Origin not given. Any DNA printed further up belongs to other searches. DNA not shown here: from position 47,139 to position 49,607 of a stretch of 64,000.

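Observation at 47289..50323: Candidate porin-cytochrome electron conduit: octaheme MtrA/DmsE-like lipoprotein cytochrome coupled to a 722-aa beta-barrel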

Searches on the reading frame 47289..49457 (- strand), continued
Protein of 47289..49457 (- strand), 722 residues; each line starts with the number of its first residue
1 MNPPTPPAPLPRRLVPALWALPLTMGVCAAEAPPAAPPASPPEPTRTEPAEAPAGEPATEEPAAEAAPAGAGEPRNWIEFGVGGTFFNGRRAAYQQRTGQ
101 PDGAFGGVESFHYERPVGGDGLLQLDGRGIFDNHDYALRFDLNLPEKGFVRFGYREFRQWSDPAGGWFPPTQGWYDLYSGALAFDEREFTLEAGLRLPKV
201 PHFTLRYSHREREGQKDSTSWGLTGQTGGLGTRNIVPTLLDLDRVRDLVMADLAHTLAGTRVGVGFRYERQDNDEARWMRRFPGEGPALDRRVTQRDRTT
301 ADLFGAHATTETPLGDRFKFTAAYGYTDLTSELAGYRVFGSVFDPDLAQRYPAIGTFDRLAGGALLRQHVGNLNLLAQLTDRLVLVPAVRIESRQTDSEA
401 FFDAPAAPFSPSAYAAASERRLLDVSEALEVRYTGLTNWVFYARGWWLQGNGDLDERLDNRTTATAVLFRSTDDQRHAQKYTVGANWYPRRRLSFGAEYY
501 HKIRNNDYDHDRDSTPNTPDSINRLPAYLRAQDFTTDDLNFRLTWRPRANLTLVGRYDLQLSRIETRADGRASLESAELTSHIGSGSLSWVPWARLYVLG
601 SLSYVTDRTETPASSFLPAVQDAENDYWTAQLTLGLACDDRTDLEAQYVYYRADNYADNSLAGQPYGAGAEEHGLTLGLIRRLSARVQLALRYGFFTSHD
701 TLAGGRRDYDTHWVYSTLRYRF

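Call 24: predict_structure(alignment_id=A1)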
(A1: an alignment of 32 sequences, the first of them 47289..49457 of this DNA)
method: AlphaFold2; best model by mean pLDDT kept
length: 722 residues; sequences in the alignment: 32
mean_pLDDT: 81.6   pTM: 0.74
mean pLDDT of the five models: 81.6, 79.8, 79.7, 78.8, 76.7
residues with pLDDT >= 90: 403; 70-90: 166; 50-70: 53; < 50: 100
segments of 3 or more residues with pLDDT < 50: 1-71, 221-234, 340-354
pLDDT, mean of each block of 10 residues (from residue 1): 41 38 29 26 25 25 31 84 92 89 91 92 95 91 94 95 77 72 94 92 97 83 44 60 96 91 96 87 55 81 96 84 97 73 38 61 96 95 95 96 72 90 97 93 97 92 86 93 96 96 93 69 63 95 95 97 90 90 97 94 95 79 89 95 96 87 75 96 94 95 89 96 94
secondary structure, 60 per line:
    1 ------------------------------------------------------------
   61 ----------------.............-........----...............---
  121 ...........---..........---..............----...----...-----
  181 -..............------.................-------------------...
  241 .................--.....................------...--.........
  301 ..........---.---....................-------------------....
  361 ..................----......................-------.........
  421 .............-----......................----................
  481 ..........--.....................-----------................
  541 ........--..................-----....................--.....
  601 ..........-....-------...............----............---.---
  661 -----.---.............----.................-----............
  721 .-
elements in order (helices of 4 or more, strands of 3 or more residues): E77-89 H91-98 E103-117 E121-131 E135-144 E148-161 E166-168 E173-175 E182-195 E202-218 E238-257 E260-280 E292-310 E318-337 E357-378 E383-404 E412-433 E439-460 E465-490 E493-513 H525-528 E529-548 E551-568 E574-593 E596-610 H612-615 E623-637 E642-653 E670-682 E687-700 E709-721

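Call 27: fold_search(model_id=the predicted structure, library=pdb)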
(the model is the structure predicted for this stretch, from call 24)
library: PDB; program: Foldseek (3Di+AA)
matches with E <= 10: 833; with E <= 0.001: 227
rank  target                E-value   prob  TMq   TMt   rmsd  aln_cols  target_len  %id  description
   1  6r2q_B                2.4e-13  1.00  0.59  0.65   8.0       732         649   12  Structure of the Mtr complex (released 2020-04-22)
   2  8s34_A                6.2e-11  1.00  0.40  0.42  13.8       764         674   11  Ferric-mycobactin receptor (FemA) in complex with aeruginic acid (released 2025-02-26)
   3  5fp1                  7.1e-11  1.00  0.40  0.41  12.9       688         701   11  Crystal structure of the siderophore receptor PiuA from Acinetobacter baumannii (released 2016-05-11)
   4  9a3c_MODEL_1_A        1.3e-10  1.00  0.44  0.43  21.6       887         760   10  Model of E. coli Fiu by in-cell photo-crosslinking MS and deep learning (released 2023-02-24)
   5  9ex3_A                1.5e-10  1.00  0.40  0.43  13.1       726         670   11  Ferric-mycobactin receptor (FemA) in complex with dihydroaeruginoic acid (released 2025-02-26)
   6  5fok_A                3.8e-10  1.00  0.40  0.43  11.3       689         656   10  Crystal structure of the siderophore receptor PiuA from Pseudomonas aeruginosa (released 2016-05-11)
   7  5nec_B                9.9e-10  1.00  0.41  0.45  10.6       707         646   11  Crystal structure of the siderophore receptor PiuD from Pseudomonas aeruginosa (released 2018-02-07)
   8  6bpn                  1.2e-09  1.00  0.42  0.45  10.4       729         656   10  The crystal structure of the Ferric-Catecholate import receptor Fiu from E. coli K12: Open form (C2221) (released 2018-11-28)
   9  8p97_A                1.3e-09  1.00  0.40  0.45  11.3       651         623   10  BtuB3G3 bound to cyanocobalamin with disordered EL8 (released 2023-08-16)
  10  6bpm_A                1.5e-09  1.00  0.41  0.41  12.1       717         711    9  The crystal structure of the Ferric-Catecholate import receptor Fiu from K12 E. coli: Closed form (C21) (released 2018-11-28)
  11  5fok_B                2.0e-09  1.00  0.39  0.43  11.3       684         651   10  Crystal structure of the siderophore receptor PiuA from Pseudomonas aeruginosa (released 2016-05-11)
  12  4aip_B                2.8e-09  1.00  0.41  0.44   9.8       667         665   11  The FrpB iron transporter from Neisseria meningitidis (F3-3 variant) (released 2013-01-23)
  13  3qlb_B                3.1e-09  1.00  0.41  0.43  15.2       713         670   12  Enantiopyochelin outer membrane TonB-dependent transporter from Pseudomonas fluorescens bound to the ferri-enantiopyoc (released 2011-12-07)
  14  8a60_A                3.4e-09  1.00  0.38  0.40  15.6       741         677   11  Crystal structure of FhuA in complex with the superinfection exclusion lipoprotein Llp (released 2022-10-05)
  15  6z8u_B                3.6e-09  1.00  0.44  0.47  12.6       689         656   10  Copper transporter OprC (released 2021-06-09)
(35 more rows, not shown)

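Call 44: search_protein_families(library=ncbifam, proteins=[L002:12204-12539:+, L002:12602-14089:+, L004:14482-16665:+, L004:16708-18438:+, L004:18844-20424:+, L002:9250-9984:+, L002:10001-12166:+], max_evalue=0.01)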
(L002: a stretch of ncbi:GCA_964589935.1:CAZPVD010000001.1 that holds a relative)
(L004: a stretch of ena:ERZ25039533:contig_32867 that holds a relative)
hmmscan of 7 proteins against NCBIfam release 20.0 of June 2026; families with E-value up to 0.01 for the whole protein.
L002:12204-12539:+ (111 aa): 3 families
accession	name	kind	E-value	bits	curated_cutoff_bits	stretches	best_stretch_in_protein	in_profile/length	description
NF011054.0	PRK14486.1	equivalog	2.1e-05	24.2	447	1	28-110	220-291/294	putative bifunctional cbb3-type cytochrome c oxidase subunit II/cytochrome c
TIGR00782.1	ccoP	equivalog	2.1e-05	24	179.95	1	22-108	202-280/285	cytochrome-c oxidase, cbb3-type subunit III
NF045930.1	Cytc6PetJCyano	equivalog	8.9e-05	22.4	135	1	8-106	13-102/110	cytochrome c6 PetJ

L002:12602-14089:+ (495 aa): 7 families
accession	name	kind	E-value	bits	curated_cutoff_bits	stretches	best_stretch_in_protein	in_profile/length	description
TIGR03153.1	cytochr_NrfH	equivalog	1.4e-13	51.1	134.2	1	112-216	5-110/138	cytochrome c nitrite reductase small subunit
TIGR02162.1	torC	equivalog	6.1e-08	32.3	478.2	1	97-198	7-113/387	pentaheme c-type cytochrome TorC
TIGR02161.1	napC_nirT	subfamily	3.8e-07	30.2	310.6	1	97-202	9-118/185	periplasmic nitrate (or nitrite) reductase c-type cytochrome, NapC/NirT family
NF011606.0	PRK15032.1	equivalog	7.7e-05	22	455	1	105-198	17-114/390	pentaheme c-type cytochrome TorC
TIGR04315.1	octaheme_Shew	subfamily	0.0043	16.1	375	1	131-216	68-153/440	tetrathionate reductase family octaheme c-type cytochrome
NF041762.1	diheme_GEGP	equivalog_domain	0.0048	16.1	300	1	411-467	16-74/359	GEGP motif-containing diheme protein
NF045722.1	c3_cytochr_TmcA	equivalog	0.0062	16.4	114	1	413-489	45-125/125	acidic tetraheme cytochrome c3 TmcA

L004:14482-16665:+ (727 aa): 7 families
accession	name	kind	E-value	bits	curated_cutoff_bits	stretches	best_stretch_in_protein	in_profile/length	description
TIGR01583.1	formate-DH-gamm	equivalog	1.9e-10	41.1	115.85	2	444-508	3-64/204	formate dehydrogenase subunit gamma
NF007924.0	PRK10639.1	equivalog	7.6e-09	35.6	341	2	442-511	6-72/211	formate dehydrogenase cytochrome b556 subunit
NF007558.0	PRK10179.1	equivalog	1.5e-05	24.8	339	1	582-678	114-205/217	formate dehydrogenase-N subunit gamma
NF008659.0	PRK11659.1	equivalog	0.00045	19.9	184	0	49-101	44-87/188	cytochrome c nitrite reductase pentaheme subunit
TIGR04257.1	nanowire_3heme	domain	0.0012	19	40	0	213-248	24-59/75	c(7)-type cytochrome triheme domain-containing protein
TIGR03146.1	cyt_nit_nrfB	equivalog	0.0014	18.9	166.6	0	110-160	11-56/145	cytochrome c nitrite reductase pentaheme subunit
NF007906.0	PRK10617.1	equivalog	0.0034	17.3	349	0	112-154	56-98/200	cytochrome c-type protein NapC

L004:16708-18438:+ (576 aa): 6 families
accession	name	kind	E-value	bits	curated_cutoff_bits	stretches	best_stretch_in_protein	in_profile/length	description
TIGR01583.1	formate-DH-gamm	equivalog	2.1e-15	57.3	115.85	1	353-530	5-171/204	formate dehydrogenase subunit gamma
NF007558.0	PRK10179.1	equivalog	1.4e-07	31.4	339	1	351-528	8-173/217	formate dehydrogenase-N subunit gamma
TIGR04257.1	nanowire_3heme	domain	3.8e-07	30.2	40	1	247-287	23-63/75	c(7)-type cytochrome triheme domain-containing protein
NF007924.0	PRK10639.1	equivalog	5.4e-06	26.3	341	1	351-529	8-172/211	formate dehydrogenase cytochrome b556 subunit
TIGR02161.1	napC_nirT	subfamily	4e-05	23.6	310.6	1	140-285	35-177/185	periplasmic nitrate (or nitrite) reductase c-type cytochrome, NapC/NirT family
NF007906.0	PRK10617.1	equivalog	0.0038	17.1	349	0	140-285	44-186/200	cytochrome c-type protein NapC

L004:18844-20424:+ (526 aa): 5 families
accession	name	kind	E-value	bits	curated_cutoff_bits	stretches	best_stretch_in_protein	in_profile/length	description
NF041198.1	UshA_like_PCGU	equivalog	3.9e-30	104.9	275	1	89-204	401-517/519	UshA-like (seleno)protein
NF043010.1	Cyt554_Nsmonas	equivalog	1.2e-09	37.9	400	1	90-173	25-123/238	cytochrome c-550 CycA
NF041028.1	decahem_GSU2203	exception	6.7e-08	32.1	325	2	88-140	28-77/317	GSU2203 family decaheme c-type cytochrome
TIGR03508.1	decahem_SO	subfamily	1.1e-05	25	192.2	1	150-381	26-257/258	DmsE family decaheme c-type cytochrome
NF040886.1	cyt_C_like_Sec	equivalog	0.0025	16.4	250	0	96-172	45-118/423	multiheme c-type cytochrome (seleno)protein ExtKL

L002:9250-9984:+ (244 aa): 7 families
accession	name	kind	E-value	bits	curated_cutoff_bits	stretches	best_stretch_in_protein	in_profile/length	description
NF041028.1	decahem_GSU2203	exception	1.2e-49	169.3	325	2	91-241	145-306/317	GSU2203 family decaheme c-type cytochrome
TIGR03508.1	decahem_SO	subfamily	1.8e-46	158.7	192.2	2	89-238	112-256/258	DmsE family decaheme c-type cytochrome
TIGR01905.1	paired_CXXCH_1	subfamily_domain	1.5e-13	50.4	25.2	2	164-200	1-38/41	doubled CXXCH domain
NF041198.1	UshA_like_PCGU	equivalog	2.6e-08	32.9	275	1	35-105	444-512/519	UshA-like (seleno)protein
TIGR03153.1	cytochr_NrfH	equivalog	6.1e-06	26.3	134.2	0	91-131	25-63/138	cytochrome c nitrite reductase small subunit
NF045722.1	c3_cytochr_TmcA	equivalog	0.0042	17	114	1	147-203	58-115/125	acidic tetraheme cytochrome c3 TmcA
NF040886.1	cyt_C_like_Sec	equivalog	0.0054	15.3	250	1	33-102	45-112/423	multiheme c-type cytochrome (seleno)protein ExtKL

L002:10001-12166:+ (721 aa): 0 families

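Call 49: search_protein_families(library=pfam, alignment_id=A1, max_evalue=10)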
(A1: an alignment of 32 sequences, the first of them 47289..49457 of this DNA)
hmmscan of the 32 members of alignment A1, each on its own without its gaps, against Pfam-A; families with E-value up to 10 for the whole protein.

A. member 1, window:47289-49457:- (722 aa): 2 families
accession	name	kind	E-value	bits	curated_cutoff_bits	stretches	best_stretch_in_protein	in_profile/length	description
PF07396.17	Porin_O_P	-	0.0053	16.5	20.9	1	473-510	315-352/370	Phosphate-selective porin O and P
PF07642.17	BBP2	-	0.12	12.1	26.2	1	584-701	172-272/339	Putative beta-barrel porin-2, OmpL-like. bbp2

B. families by the number of members that match (of 32 scanned): 13 families
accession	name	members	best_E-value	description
PF07396.17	Porin_O_P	11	0.00049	Phosphate-selective porin O and P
PF13505.12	OMP_b-brl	5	0.00028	Outer membrane protein beta-barrel domain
PF05279.16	Asp-B-Hydro_N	5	0.098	Aspartyl beta-hydroxylase N-terminal region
PF13609.12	Porin_4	4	2.6e-07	Gram-negative porin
PF07642.17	BBP2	2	0.12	Putative beta-barrel porin-2, OmpL-like. bbp2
PF04575.19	SlipAM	1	0.0042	Surface lipoprotein assembly modifier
PF05150.18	Legionella_OMP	1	0.0077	Legionella pneumophila major outer membrane protein precursor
PF10677.15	DUF2490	1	0.11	Protein of unknown function (DUF2490)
PF25174.1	Beta-prop_THOC3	1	0.12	THOC3 beta-propeller domain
PF03895.21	YadA_anchor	1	0.17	YadA-like membrane anchor domain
PF22774.2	DNAJC11_beta-barrel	1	0.19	DNAJC11, beta-barrel domain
PF00428.24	Ribosomal_60s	1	0.52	60s Acidic ribosomal protein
PF20069.4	DUF6465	1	3.6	Family of unknown function (DUF6465)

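Call 50: search_protein_families(library=ncbifam, alignment_id=A1, max_evalue=10)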
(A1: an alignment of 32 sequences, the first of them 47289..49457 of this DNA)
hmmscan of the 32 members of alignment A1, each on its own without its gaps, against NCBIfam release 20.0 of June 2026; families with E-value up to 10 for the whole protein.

A. member 1, window:47289-49457:- (722 aa): 0 families

B. families by the number of members that match (of 32 scanned): 12 families
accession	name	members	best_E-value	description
NF041027.1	GSU2204_Se_pt_1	8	3.4e-09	GSU2204 family CXXCH-containing (seleno)protein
TIGR03014.2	EpsL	3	0.0006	XrtB/PEP-CTERM-associated polysaccharide biosynthesis outer membrane protein EpsL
NF006188.0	PRK08324.1-1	1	0.04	bifunctional aldolase/short-chain dehydrogenase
TIGR02031.1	BchD-ChlD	1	0.067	magnesium chelatase ATPase subunit D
NF052675.1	XAC1346_fam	1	0.076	XAC1346 family secretion chaperone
NF008488.0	PRK11396.1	1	0.078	environmental stress-induced protein Ves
TIGR02692.1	tRNA_CCA_actino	1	0.19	CCA tRNA nucleotidyltransferase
NF050804.1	CellDivDipMCaul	1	0.21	cell division endopeptidase DipM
NF000413.2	blaBKC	1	0.21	BKC family carbapenem-hydrolyzing class A beta-lactamase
TIGR04260.1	Cyano_gly_rpt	1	2.2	GrrA/OscA1 family cyclophane-containing rSAM-modified RiPP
NF003377.0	PRK04452.1-3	1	3.4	acetyl-CoA decarbonylase/synthase complex subunit delta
NF040486.1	SrfA_fam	1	4.3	SrfA family protein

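Call 56: search_protein_families(library=ncbifam, proteins=[P0099, P0102, P0108, P0114, P0117, P0120, P0076, P0082, P0085, P0100], max_evalue=1)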
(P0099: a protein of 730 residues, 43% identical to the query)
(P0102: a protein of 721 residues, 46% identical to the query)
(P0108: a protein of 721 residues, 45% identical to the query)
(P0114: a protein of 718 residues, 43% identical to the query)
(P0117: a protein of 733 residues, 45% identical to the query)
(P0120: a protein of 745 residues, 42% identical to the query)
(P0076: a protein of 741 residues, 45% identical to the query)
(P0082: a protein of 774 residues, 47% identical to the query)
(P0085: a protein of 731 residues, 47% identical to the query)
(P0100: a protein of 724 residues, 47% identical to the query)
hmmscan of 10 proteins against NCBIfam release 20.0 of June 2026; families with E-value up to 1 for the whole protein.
P0099 (730 aa): 1 family
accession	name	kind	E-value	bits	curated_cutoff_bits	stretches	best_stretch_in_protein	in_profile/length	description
NF008488.0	PRK11396.1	equivalog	0.078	12.7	292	1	151-199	118-165/191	environmental stress-induced protein Ves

P0102 (721 aa): 0 families

P0108 (721 aa): 0 families

P0114 (718 aa): 0 families

P0117 (733 aa): 0 families

P0120 (745 aa): 0 families

P0076 (741 aa): 1 family
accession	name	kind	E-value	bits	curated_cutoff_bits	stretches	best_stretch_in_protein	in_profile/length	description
NF000413.2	blaBKC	exception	0.21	10.7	650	1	15-49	7-41/313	BKC family carbapenem-hydrolyzing class A beta-lactamase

P0082 (774 aa): 0 families

P0085 (731 aa): 0 families

P0100 (724 aa): 0 families
